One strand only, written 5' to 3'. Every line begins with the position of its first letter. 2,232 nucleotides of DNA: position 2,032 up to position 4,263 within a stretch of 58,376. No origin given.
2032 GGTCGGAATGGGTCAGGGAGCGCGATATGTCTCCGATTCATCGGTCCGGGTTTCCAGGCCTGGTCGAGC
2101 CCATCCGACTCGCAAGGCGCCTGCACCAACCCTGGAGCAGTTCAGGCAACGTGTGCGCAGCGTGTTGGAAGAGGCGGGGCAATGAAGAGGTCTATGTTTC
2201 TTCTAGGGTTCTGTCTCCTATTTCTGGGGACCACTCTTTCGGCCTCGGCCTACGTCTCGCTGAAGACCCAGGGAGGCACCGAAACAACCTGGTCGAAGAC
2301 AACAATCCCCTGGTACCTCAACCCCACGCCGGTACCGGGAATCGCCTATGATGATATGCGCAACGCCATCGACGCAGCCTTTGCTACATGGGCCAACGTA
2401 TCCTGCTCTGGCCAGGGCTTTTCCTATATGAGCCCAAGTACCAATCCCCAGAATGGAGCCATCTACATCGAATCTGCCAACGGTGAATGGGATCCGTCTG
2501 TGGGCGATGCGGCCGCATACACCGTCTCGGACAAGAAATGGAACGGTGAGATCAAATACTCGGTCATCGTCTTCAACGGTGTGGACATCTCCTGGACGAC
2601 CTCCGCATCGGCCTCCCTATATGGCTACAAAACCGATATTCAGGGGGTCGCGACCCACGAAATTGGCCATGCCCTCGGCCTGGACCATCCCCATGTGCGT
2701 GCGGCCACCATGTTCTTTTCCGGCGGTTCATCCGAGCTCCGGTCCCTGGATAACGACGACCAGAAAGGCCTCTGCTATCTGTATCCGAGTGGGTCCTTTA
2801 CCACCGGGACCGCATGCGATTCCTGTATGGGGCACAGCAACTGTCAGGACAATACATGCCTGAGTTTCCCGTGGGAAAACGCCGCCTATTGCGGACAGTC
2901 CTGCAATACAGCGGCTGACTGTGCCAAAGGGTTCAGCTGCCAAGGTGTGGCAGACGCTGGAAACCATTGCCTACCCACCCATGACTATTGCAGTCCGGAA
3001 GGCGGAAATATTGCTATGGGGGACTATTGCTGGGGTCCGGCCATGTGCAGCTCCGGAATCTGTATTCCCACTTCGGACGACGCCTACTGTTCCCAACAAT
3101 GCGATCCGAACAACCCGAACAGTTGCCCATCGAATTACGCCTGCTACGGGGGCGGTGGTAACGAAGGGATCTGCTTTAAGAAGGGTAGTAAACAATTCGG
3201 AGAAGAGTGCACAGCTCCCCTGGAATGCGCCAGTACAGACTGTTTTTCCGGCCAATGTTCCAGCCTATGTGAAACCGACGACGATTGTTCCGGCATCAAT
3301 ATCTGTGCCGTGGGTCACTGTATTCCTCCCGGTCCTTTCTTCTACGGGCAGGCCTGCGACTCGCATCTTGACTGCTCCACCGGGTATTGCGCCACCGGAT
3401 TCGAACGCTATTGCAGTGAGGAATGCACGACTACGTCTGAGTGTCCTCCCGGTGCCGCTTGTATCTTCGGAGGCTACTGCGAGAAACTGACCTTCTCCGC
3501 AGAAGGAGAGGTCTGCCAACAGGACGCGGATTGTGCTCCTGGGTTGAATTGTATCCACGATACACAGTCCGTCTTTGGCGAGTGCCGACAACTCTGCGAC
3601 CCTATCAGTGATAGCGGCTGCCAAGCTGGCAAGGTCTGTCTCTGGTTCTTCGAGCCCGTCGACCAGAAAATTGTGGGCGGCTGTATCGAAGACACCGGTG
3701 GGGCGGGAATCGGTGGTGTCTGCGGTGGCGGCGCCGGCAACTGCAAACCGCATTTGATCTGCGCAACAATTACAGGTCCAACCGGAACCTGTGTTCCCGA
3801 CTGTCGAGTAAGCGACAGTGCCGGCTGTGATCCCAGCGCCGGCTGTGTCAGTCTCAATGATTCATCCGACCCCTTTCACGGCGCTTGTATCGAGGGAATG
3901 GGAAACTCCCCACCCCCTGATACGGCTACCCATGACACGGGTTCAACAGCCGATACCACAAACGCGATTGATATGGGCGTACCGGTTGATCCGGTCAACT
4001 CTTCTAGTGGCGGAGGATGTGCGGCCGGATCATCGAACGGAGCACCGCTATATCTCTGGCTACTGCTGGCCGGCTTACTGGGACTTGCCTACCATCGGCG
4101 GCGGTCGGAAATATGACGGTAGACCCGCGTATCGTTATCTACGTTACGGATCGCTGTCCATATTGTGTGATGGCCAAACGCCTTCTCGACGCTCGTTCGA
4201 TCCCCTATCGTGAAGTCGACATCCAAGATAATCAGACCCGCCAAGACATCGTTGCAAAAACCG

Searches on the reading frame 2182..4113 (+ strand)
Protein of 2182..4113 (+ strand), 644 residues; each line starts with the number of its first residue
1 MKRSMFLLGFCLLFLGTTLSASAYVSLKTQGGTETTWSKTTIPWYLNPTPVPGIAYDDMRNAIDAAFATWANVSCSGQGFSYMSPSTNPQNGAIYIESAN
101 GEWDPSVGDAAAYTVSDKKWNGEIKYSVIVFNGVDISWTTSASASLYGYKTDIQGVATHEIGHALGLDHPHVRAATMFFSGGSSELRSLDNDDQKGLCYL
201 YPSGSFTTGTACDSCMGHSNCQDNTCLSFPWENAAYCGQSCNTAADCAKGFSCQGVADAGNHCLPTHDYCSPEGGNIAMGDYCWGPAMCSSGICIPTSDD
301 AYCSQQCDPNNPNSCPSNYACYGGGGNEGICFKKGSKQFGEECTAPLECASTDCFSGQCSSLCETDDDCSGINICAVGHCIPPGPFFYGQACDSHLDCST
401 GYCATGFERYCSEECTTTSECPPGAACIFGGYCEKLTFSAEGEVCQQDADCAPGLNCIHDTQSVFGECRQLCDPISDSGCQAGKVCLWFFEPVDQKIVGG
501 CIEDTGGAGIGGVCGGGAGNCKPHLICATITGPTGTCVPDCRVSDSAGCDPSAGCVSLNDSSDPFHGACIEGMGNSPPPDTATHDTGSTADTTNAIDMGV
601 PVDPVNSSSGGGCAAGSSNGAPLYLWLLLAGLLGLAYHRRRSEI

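Call 42: search_protein_families(library=pfam, proteins=[window:2182-4113:+], max_evalue=0.001)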
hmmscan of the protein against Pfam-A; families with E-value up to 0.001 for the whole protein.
window:2182-4113:+ (644 aa): 2 families
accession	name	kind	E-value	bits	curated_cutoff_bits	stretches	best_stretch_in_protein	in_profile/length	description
PF00413.30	Peptidase_M10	-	4e-14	53.2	24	1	36-201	1-158/159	Matrixin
PF23416.1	DUF7107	-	4.7e-05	24.1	24.6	1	363-406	2-44/48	Domain of unknown function (DUF7107)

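Call 83: search_protein_families(library=ncbifam, proteins=[window:2182-4113:+], max_evalue=0.01)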
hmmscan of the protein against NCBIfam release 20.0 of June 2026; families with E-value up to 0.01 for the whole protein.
window:2182-4113:+ (644 aa): 7 families
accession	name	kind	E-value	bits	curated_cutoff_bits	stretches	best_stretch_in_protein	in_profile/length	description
NF041905.1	MXAN_2677_2678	equivalog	3.6e-18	65.6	250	2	103-231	127-266/283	myxosortase-dependent metalloprotease, MXAN_2677/MXAN_2678 family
NF038122.1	metallo_LGF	subfamily_domain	6.6e-05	23.1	80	1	112-167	109-157/274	NF038122 family metalloprotease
TIGR03370.1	VPLPA-CTERM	domain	0.00027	20.9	25.35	1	625-642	7-24/25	VPLPA-CTERM sorting domain-containing protein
NF033823.0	archmetzin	subfamily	0.00049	20.1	145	1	154-186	123-155/170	archaemetzincin family Zn-dependent metalloprotease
TIGR03901.2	MYXO-CTERM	domain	0.0017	18.7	20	0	610-641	2-32/34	MYXO-CTERM sorting domain-containing protein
NF033191.4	JDVT-CTERM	domain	0.0056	16.6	27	1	608-641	1-35/35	JDVT-CTERM domain-containing protein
NF035945.1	Zn_serralysin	subfamily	0.0066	15.7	500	1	110-171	125-179/462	serralysin family metalloprotease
